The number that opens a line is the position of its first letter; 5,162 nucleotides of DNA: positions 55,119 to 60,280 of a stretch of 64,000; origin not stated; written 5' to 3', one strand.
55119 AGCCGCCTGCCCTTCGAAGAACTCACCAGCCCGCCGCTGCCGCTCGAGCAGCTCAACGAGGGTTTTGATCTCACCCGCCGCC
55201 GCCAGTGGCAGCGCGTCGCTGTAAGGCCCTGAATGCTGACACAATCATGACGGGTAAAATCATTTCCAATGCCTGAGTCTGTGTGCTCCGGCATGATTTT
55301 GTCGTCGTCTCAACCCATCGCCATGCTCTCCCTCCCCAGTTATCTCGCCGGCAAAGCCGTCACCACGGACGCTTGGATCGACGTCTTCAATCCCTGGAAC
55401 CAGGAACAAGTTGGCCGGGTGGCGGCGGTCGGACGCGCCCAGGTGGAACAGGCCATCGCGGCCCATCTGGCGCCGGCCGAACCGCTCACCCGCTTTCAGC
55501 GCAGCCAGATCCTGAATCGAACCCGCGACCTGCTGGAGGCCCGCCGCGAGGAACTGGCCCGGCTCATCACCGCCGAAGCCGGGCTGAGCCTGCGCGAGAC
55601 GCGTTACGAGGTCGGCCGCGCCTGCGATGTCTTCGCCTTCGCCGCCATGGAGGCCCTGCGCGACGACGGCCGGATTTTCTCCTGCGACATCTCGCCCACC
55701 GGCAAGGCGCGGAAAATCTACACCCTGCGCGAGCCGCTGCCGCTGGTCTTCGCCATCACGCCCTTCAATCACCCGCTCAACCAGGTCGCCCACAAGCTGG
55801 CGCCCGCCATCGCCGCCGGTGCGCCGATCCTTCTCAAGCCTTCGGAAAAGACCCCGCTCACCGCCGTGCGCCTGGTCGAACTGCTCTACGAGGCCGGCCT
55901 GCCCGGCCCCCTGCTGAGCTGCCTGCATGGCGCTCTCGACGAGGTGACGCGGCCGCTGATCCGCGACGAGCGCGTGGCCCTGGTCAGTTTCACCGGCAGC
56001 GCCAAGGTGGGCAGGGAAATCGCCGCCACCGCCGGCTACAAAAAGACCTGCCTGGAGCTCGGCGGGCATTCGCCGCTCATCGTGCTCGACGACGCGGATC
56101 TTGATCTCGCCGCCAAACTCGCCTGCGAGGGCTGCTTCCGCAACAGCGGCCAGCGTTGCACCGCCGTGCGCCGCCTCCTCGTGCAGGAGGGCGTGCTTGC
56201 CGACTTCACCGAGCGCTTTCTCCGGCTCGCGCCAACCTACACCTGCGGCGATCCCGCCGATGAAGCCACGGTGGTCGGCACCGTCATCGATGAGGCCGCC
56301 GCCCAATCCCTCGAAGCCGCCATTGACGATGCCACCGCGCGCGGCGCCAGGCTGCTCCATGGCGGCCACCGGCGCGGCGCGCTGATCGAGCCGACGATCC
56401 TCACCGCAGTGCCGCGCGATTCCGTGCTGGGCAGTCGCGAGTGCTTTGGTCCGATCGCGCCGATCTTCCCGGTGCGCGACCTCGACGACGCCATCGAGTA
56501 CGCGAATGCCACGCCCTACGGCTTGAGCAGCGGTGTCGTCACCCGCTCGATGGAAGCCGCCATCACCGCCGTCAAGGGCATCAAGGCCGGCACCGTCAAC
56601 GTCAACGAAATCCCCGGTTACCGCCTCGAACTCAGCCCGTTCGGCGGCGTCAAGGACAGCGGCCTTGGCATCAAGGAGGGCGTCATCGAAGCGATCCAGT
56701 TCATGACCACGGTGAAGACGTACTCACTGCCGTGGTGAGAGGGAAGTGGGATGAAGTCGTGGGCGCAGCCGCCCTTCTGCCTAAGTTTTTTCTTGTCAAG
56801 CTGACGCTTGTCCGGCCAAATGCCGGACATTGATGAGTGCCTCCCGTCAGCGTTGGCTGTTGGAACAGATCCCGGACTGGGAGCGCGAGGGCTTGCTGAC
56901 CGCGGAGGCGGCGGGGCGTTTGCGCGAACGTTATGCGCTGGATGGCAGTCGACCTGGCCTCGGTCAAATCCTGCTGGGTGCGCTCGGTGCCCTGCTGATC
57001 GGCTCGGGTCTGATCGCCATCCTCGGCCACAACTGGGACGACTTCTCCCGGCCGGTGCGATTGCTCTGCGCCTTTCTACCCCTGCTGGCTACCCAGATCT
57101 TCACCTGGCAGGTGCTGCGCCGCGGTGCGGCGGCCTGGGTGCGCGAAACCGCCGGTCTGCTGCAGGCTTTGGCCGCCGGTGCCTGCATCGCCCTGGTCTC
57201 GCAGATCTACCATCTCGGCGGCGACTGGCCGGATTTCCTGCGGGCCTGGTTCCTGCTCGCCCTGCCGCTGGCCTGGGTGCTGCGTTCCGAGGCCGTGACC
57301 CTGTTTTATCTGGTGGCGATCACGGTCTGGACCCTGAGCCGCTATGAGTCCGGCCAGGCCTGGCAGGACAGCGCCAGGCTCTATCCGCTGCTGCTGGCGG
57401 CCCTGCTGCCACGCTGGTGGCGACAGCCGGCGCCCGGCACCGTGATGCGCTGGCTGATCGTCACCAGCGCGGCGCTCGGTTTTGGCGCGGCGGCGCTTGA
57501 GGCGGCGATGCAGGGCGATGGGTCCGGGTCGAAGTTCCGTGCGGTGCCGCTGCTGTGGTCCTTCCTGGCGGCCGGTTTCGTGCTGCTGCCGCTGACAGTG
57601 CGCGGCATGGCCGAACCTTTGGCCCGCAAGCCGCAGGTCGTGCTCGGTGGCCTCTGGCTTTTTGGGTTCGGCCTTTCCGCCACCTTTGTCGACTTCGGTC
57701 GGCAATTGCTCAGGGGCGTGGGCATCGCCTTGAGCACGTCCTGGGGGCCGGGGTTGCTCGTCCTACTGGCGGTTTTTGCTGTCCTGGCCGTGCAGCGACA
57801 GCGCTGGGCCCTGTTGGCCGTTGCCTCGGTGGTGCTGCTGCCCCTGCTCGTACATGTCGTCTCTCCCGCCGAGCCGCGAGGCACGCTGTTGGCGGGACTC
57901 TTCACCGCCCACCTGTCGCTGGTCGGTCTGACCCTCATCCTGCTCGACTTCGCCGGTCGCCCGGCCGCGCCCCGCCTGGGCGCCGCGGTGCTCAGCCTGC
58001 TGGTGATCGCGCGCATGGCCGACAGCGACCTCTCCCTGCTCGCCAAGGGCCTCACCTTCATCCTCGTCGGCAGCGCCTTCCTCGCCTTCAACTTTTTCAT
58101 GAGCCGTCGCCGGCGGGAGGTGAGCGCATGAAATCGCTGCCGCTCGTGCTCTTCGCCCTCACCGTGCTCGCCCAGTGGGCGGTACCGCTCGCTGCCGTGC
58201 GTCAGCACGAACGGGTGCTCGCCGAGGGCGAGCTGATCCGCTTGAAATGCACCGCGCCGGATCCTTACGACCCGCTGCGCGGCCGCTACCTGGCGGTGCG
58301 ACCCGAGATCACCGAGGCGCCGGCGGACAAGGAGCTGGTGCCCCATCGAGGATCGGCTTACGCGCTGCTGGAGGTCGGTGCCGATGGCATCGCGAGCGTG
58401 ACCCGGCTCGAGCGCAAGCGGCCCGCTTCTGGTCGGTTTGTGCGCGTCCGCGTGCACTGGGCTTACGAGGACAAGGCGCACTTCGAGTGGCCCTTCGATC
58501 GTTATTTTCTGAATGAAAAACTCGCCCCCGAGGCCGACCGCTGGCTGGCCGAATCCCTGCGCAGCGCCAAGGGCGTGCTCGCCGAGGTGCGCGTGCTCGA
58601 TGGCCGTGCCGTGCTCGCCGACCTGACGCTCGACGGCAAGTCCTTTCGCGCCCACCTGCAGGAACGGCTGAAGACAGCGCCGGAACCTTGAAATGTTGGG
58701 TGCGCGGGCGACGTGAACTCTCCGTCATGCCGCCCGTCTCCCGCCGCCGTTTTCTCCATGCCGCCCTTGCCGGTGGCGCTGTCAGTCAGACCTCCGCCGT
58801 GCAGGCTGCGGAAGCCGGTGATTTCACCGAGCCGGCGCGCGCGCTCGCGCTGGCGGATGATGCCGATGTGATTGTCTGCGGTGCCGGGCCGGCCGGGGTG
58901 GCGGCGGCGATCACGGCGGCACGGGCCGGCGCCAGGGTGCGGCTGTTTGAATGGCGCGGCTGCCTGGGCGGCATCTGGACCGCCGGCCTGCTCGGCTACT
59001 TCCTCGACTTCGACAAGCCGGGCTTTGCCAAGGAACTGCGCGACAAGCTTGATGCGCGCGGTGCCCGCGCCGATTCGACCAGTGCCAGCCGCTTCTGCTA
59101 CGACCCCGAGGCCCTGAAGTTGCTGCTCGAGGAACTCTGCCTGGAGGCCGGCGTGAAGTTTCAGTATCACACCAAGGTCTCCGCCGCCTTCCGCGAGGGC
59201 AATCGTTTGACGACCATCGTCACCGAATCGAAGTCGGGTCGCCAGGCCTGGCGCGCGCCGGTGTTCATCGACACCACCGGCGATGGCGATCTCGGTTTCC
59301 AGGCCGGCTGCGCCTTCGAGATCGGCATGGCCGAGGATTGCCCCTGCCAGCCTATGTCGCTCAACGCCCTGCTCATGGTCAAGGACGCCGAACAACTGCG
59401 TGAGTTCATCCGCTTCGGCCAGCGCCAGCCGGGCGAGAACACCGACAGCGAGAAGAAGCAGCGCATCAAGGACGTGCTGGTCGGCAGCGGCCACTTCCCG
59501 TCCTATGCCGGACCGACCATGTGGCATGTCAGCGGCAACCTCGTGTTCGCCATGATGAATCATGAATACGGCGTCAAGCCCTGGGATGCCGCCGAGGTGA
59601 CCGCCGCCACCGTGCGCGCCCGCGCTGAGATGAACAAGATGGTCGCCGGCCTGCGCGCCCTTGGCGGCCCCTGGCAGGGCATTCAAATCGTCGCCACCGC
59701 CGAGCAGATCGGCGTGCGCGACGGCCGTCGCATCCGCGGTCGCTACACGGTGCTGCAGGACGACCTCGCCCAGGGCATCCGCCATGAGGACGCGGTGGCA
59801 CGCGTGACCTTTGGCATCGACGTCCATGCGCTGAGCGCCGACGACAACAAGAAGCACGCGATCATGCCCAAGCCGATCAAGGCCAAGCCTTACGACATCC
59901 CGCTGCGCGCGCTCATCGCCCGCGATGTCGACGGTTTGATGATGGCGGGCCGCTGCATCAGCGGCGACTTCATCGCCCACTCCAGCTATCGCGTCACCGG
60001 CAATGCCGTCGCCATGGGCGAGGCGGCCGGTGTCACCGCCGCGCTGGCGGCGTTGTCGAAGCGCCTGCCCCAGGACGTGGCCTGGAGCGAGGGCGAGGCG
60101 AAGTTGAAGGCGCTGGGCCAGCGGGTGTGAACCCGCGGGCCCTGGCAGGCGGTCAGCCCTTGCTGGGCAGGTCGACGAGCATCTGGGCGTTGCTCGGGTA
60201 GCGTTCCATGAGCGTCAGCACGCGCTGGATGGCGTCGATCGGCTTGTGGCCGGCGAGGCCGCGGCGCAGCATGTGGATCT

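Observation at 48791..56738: Candidate new phosphonate pathway: hydroxyethylphosphonate oxidation feeding PhnY-PhnA, without PhnW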

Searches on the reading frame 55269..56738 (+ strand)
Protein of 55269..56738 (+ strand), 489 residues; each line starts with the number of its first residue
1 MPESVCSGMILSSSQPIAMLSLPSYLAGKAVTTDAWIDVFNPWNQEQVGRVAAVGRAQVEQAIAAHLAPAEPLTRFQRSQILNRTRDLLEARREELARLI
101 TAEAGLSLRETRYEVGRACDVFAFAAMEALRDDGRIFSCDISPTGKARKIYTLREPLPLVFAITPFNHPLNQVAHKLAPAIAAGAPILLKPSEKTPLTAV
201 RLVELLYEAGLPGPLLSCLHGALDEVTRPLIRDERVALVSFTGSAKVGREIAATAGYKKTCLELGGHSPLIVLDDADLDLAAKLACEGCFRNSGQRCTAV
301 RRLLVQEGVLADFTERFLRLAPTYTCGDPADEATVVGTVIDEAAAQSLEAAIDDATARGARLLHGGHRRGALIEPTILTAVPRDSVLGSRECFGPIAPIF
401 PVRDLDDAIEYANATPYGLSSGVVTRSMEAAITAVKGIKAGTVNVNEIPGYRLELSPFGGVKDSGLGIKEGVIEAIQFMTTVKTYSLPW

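Call 4: search_protein_families(library=ncbifam, proteins=[window:55269-56738:+], max_evalue=0.001)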
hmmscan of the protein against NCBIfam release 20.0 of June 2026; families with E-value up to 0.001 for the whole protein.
window:55269-56738:+ (489 aa): 43 families (the best 25 are shown)
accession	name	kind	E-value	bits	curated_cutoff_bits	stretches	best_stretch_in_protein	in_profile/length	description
TIGR03250.1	PhnAcAld_DH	equivalog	1.1e-178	594.8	635.65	1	26-489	8-472/472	phosphonoacetaldehyde dehydrogenase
NF040648.1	lactal_redase_Meth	equivalog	4.9e-122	408.3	650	1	26-484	3-459/463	lactaldehyde dehydrogenase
NF047626.1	SulfactDhSafD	equivalog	1.8e-108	363.5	700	1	38-485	4-452/454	sulfoacetaldehyde dehydrogenase SafD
TIGR01780.1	SSADH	subfamily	1.6e-93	314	646.35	1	39-482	1-447/448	succinate-semialdehyde dehydrogenase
TIGR01804.1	BADH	equivalog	1.7e-93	313.7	668.6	1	34-474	12-459/467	betaine-aldehyde dehydrogenase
NF009725.0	PRK13252.1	equivalog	2.1e-90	303.5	593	1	24-484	9-476/488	betaine-aldehyde dehydrogenase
NF006916.0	PRK09407.1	equivalog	9.6e-90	301.6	521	1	31-472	30-478/526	succinic semialdehyde dehydrogenase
NF040869.1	G3PDH_Arch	equivalog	6.4e-88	295.6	780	1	21-484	19-488/502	NADP-dependent glyceraldehyde-3-phosphate dehydrogenase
NF042993.1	AlphKGSA_gudD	equivalog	6.1e-87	292.3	770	1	32-485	16-478/481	alpha-ketoglutaric semialdehyde dehydrogenase GucD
TIGR02299.1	HpaE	equivalog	1.6e-85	287.5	638.35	1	25-487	4-476/488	5-carboxymethyl-2-hydroxymuconate semialdehyde dehydrogenase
NF010000.0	PRK13473.1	subfamily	1.4e-84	284.4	615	1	33-467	15-453/475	aminobutyraldehyde dehydrogenase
NF006915.0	PRK09406.1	equivalog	2.5e-84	283.8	730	1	37-469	3-439/457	NADP-dependent succinic semialdehyde dehydrogenase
NF052305.1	DioxValDhHalo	equivalog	3.4e-83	280.2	750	1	32-484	17-478/483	2,5-dioxovalerate dehydrogenase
NF008415.0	PRK11241.1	equivalog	6.7e-83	279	828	1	35-473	26-466/482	NADP-dependent succinate-semialdehyde dehydrogenase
NF045735.1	PaDhStyDPseudo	equivalog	7.3e-81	272.3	850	1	32-484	15-478/483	phenylacetaldehyde dehydrogenase StyD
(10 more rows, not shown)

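Call 5: search_protein_families(library=pfam, proteins=[window:55269-56738:+], max_evalue=0.001)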
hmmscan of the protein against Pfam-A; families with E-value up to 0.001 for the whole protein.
window:55269-56738:+ (489 aa): 1 family
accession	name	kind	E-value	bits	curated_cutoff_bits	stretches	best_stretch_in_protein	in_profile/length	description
PF00171.27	Aldedh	-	3e-139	465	23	1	35-484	8-460/461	Aldehyde dehydrogenase family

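Call 24: search_solved_structures(query=window:55269-56738:+, max_evalue=1e-60, show_alignments=1)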
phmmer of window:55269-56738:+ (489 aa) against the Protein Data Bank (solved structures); distinct sequences matched with E-value up to 1e-60: 88 (the best 60 are shown).
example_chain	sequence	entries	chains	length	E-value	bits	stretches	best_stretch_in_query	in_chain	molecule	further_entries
4i3t_A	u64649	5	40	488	2.2e-139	468.7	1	15-489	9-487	Aldehyde dehydrogenase (NAD+)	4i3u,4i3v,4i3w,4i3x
5j6b_A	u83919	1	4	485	5.7e-86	292.5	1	21-483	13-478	Aldehyde dehydrogenase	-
5mz5_A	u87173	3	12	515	1.6e-85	291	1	23-483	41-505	ALDH21) | aldehyde dehydrogenase 21 | Aldehyde dehydrogenase 21 (ALDH21)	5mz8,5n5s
5kf0_A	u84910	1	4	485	1.4e-82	281.4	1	22-481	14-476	Aldehyde dehydrogenase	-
3pqa_A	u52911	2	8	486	4.5e-82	279.7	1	28-485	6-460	Lactaldehyde dehydrogenase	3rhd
8hap_A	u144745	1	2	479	1.2e-81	278.3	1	37-483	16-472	Aldehyde dehydrogenase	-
5jry_A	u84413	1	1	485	6.7e-81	275.8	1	21-481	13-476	NAD-dependent aldehyde dehydrogenase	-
3jz4_A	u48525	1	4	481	2.7e-78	267.2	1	36-472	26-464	Succinate-semialdehyde dehydrogenase [NADP+]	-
9dla_A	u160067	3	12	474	2.7e-77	263.9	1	26-484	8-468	NADP-dependent glyceraldehyde-3-phosphate dehydrogenase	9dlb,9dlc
1euh_A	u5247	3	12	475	7.1e-77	262.5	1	24-484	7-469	NADP DEPENDENT NON PHOSPHORYLATING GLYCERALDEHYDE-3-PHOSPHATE DEHYDROGENASE | PROTEIN (NADP DEPENDENT NONPHOSPHORYLATING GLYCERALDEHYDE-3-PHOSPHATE DEHYDROGENAS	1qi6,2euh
3prl_A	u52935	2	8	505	1.3e-76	261.6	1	38-481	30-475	NADP-dependent glyceraldehyde-3-phosphate dehydrogenase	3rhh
2id2_A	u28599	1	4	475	2.5e-76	260.7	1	24-484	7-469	NADP-dependent glyceraldehyde-3-phosphate dehydrogenase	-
2esd_A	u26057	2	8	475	5e-76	259.7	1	24-484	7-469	NADP-dependent glyceraldehyde-3-phosphate dehydrogenase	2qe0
4v6h_A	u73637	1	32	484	5.6e-76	259.6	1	19-472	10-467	Succinate-semialdehyde dehydrogenase (NADP+)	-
1qi1_A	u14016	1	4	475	1.7e-75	258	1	24-484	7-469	PROTEIN (NADP-DEPENDENT NONPHOSPHORYLATING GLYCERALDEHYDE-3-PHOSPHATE DEHYDROGENASE)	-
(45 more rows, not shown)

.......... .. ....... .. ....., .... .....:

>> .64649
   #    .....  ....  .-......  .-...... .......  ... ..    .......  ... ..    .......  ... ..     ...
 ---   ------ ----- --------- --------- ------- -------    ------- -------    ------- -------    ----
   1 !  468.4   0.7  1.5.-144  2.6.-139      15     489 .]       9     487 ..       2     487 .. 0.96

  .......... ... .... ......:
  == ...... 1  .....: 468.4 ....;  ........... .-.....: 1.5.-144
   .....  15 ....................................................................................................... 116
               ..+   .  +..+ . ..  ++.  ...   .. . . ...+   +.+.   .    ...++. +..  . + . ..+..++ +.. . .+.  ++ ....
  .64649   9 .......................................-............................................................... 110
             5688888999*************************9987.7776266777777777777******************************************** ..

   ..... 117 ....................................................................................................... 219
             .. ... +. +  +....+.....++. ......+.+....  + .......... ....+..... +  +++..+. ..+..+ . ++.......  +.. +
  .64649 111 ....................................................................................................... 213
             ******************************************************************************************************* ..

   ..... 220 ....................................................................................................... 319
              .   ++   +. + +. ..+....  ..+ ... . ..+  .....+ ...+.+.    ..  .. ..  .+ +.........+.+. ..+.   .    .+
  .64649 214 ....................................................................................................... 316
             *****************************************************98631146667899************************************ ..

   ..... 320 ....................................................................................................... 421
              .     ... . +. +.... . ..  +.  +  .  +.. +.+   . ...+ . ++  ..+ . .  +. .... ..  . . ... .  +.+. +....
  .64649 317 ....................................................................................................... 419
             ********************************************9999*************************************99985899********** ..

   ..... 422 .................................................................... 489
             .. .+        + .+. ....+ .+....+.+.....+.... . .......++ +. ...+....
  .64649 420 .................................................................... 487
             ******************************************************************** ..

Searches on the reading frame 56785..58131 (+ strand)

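Call 17: search_protein_families(library=pfam, proteins=[window:56785-58131:+], max_evalue=0.001)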
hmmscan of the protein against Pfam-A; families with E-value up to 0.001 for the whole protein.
window:56785-58131:+ (448 aa): 1 family
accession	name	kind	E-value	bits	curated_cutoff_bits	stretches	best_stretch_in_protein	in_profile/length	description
PF09925.14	DUF2157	-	4e-34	117.9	32.4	1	31-170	2-144/146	Predicted membrane protein (DUF2157)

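Call 18: search_protein_families(library=ncbifam, proteins=[window:56785-58131:+], max_evalue=0.001)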
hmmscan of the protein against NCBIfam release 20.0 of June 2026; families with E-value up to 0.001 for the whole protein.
window:56785-58131:+ (448 aa): 0 families

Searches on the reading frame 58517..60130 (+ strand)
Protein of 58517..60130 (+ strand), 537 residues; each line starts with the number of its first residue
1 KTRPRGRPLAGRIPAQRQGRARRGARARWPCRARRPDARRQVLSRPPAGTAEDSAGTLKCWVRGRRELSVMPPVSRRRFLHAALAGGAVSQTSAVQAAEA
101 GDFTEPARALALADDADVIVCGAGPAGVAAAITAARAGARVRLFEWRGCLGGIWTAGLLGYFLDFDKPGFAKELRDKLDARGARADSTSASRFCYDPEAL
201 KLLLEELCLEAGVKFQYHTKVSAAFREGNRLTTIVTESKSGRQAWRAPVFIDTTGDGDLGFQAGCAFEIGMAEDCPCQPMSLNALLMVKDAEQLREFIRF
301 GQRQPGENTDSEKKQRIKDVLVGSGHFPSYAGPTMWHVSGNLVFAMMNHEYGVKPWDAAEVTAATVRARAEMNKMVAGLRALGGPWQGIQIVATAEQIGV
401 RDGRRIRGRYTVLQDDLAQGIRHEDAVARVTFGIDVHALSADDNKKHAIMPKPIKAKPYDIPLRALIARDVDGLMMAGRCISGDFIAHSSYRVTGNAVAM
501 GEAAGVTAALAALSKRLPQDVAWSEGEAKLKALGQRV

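Call 17: search_protein_families(library=pfam, proteins=[window:58517-60130:+], max_evalue=0.001)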
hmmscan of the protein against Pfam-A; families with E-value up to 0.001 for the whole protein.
window:58517-60130:+ (537 aa): 10 families
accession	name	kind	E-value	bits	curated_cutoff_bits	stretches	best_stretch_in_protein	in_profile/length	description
PF12831.13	FAD_oxidored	-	2.4e-97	327.3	27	1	117-525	1-411/416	FAD dependent oxidoreductase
PF07992.20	Pyr_redox_2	-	3.8e-07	30.3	26.1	1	117-150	2-36/291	Pyridine nucleotide-disulphide oxidoreductase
PF01266.30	DAO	-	2e-06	28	27.9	0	117-147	1-31/353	FAD dependent oxidoreductase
PF03486.20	HI0933_like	-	3.2e-06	27.2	50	1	117-147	2-32/244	HI0933-like protein Rossmann domain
PF01946.23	Thi4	-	8.2e-06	25.7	26.2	1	115-240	17-141/235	Thi4 family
PF01134.28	GIDA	-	3.5e-05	23.5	22.1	1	117-144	1-28/391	Glucose inhibited division protein A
PF00890.30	FAD_binding_2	-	8.6e-05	22.3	20.4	1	117-145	1-29/414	FAD binding domain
PF13450.12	NAD_binding_8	-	0.0004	21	21.9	0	121-153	2-34/68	NAD(P)-binding Rossmann-like domain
PF01494.25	FAD_binding_3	-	0.00046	19.9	22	0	116-145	2-31/349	FAD binding domain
PF01262.27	AlaDh_PNT_C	-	0.00088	19.2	23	0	114-147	27-60/214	Alanine dehydrogenase/PNT, C-terminal domain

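Call 18: search_protein_families(library=ncbifam, proteins=[window:58517-60130:+], max_evalue=0.001)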
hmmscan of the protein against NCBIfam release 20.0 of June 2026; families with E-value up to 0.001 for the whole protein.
window:58517-60130:+ (537 aa): 39 families (the best 25 are shown)
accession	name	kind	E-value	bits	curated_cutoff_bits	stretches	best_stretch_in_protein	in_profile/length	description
TIGR01372.1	soxA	subfamily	9.5e-07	27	1164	1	104-152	157-205/996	sarcosine oxidase subunit alpha family protein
TIGR02032.1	GG-red-SF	subfamily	1.6e-06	28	158.8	1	117-159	2-44/297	geranylgeranyl reductase family protein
TIGR03997.1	mycofact_OYE_2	equivalog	1.8e-06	26.7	793.15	1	95-153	358-417/645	mycofactocin system FadH/OYE family oxidoreductase 2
NF004789.0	PRK06134.1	subfamily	2.2e-06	26.5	747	1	112-153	9-50/581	FAD-dependent oxidoreductase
NF009477.0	PRK12843.1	equivalog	4.3e-06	25.4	758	1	109-153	10-54/578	FAD-dependent oxidoreductase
NF009410.0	PRK12771.1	subfamily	4.8e-06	25.4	516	1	115-164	138-187/566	NAD(P)-binding protein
TIGR00292.1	TIGR00292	equivalog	5e-06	25.9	148.3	1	115-167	21-74/254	sulfide-dependent adenosine diphosphate thiazole synthase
NF005512.0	PRK07121.1-5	subfamily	5.6e-06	25.2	812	1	113-154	19-60/489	FAD-binding protein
NF003585.0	PRK05249.1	equivalog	8.8e-06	24.6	465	1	115-153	6-44/464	Si-specific NAD(P)(+) transhydrogenase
TIGR00275.1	TIGR00275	subfamily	1.4e-05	24.1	183.8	1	118-146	1-29/401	aminoacetone oxidase family FAD-binding enzyme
NF005510.0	PRK07121.1-3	subfamily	2.7e-05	23.1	481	1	115-152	22-59/492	FAD-binding protein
NF005548.0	PRK07208.1-4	equivalog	2.8e-05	22.9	389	1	115-165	3-54/488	hypothetical protein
NF006130.0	PRK08274.1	equivalog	3.8e-05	22.7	369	1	114-145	4-35/467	FAD-dependent tricarballylate dehydrogenase TcuA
TIGR03140.1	AhpF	equivalog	3.8e-05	22.4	502.9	1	107-144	204-241/515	alkyl hydroperoxide reductase subunit F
NF005508.0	PRK07121.1-1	equivalog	4.7e-05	22.1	537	1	111-153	16-58/497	FAD-binding protein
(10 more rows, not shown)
